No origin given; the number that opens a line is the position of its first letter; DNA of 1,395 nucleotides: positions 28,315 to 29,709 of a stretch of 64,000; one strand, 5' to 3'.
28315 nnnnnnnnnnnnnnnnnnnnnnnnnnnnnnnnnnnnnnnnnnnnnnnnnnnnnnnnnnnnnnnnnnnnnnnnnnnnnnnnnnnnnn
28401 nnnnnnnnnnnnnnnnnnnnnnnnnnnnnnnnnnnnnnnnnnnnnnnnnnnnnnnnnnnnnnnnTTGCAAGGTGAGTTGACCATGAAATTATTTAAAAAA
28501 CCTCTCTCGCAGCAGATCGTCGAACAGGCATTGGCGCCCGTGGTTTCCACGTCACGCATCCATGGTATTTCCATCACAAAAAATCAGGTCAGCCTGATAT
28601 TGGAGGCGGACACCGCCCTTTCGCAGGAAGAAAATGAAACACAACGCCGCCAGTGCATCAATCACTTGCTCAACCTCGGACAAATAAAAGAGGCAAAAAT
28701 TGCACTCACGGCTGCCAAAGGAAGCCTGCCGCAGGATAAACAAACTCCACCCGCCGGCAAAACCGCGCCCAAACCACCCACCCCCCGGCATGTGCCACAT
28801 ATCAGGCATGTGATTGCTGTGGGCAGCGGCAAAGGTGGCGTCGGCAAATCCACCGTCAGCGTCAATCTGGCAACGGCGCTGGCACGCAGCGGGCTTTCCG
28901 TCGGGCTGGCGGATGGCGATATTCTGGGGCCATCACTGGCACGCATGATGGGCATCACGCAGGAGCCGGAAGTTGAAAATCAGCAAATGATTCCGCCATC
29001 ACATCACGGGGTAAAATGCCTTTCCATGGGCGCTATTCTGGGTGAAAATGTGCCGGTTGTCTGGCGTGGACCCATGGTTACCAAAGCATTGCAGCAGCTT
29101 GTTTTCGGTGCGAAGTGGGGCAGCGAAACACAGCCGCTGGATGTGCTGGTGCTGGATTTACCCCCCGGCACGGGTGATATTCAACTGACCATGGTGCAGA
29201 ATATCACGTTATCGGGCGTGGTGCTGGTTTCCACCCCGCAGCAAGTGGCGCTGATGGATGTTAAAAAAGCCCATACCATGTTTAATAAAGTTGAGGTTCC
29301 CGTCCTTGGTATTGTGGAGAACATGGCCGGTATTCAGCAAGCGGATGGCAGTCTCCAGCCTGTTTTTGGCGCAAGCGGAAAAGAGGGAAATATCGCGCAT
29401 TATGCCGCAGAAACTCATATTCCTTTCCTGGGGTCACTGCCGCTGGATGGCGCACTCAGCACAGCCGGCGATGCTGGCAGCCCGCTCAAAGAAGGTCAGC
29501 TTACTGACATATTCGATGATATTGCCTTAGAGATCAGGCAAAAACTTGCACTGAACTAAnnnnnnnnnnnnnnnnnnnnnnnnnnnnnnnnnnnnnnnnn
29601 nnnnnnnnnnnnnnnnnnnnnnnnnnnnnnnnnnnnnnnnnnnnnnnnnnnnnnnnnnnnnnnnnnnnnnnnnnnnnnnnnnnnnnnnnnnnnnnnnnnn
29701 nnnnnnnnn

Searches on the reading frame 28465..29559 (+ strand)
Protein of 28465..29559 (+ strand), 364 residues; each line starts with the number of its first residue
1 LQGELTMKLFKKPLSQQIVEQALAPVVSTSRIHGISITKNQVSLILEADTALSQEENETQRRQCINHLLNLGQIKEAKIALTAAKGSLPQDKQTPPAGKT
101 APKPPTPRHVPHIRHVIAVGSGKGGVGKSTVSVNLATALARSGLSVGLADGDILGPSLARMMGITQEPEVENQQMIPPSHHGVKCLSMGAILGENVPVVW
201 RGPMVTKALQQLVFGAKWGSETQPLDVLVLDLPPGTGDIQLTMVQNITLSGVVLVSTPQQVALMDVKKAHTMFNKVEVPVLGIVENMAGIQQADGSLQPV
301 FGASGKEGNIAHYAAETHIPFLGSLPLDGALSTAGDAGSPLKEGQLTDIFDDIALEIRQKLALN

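Call 3: search_protein_families(library=pfam, proteins=[window:28465-29559:+], max_evalue=0.01)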
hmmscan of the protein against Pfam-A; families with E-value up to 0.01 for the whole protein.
window:28465-29559:+ (364 aa): 8 families
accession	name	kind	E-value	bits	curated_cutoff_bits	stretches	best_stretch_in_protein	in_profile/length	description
PF10609.15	ParA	-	1.2e-81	274.2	27.1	1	113-357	2-241/246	NUBPL iron-transfer P-loop NTPase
PF01656.29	CbiA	-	2.3e-13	50.6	25.4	1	117-340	1-124/125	CobQ/CobB/MinD/ParA nucleotide binding domain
PF13614.12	AAA_31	-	5e-09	36.8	27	1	115-153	2-40/177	AAA domain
PF09140.17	MipZ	-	4.6e-08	33.1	20.7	1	115-167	1-53/262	ATPase MipZ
PF02374.21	ArsA_ATPase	-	0.00015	21.6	24.3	1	121-146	7-32/305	Anion-transporting ATPase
PF01583.26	APS_kinase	-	0.00021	21.8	21.1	1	121-176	8-63/152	Adenylylsulphate kinase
PF00142.24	Fer4_NifH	-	0.0022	18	25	1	121-146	6-31/271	4Fe-4S iron sulfur cluster binding proteins, NifH/frxC family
PF13481.12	AAA_25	-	0.0041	17.2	27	1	104-146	20-63/195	AAA domain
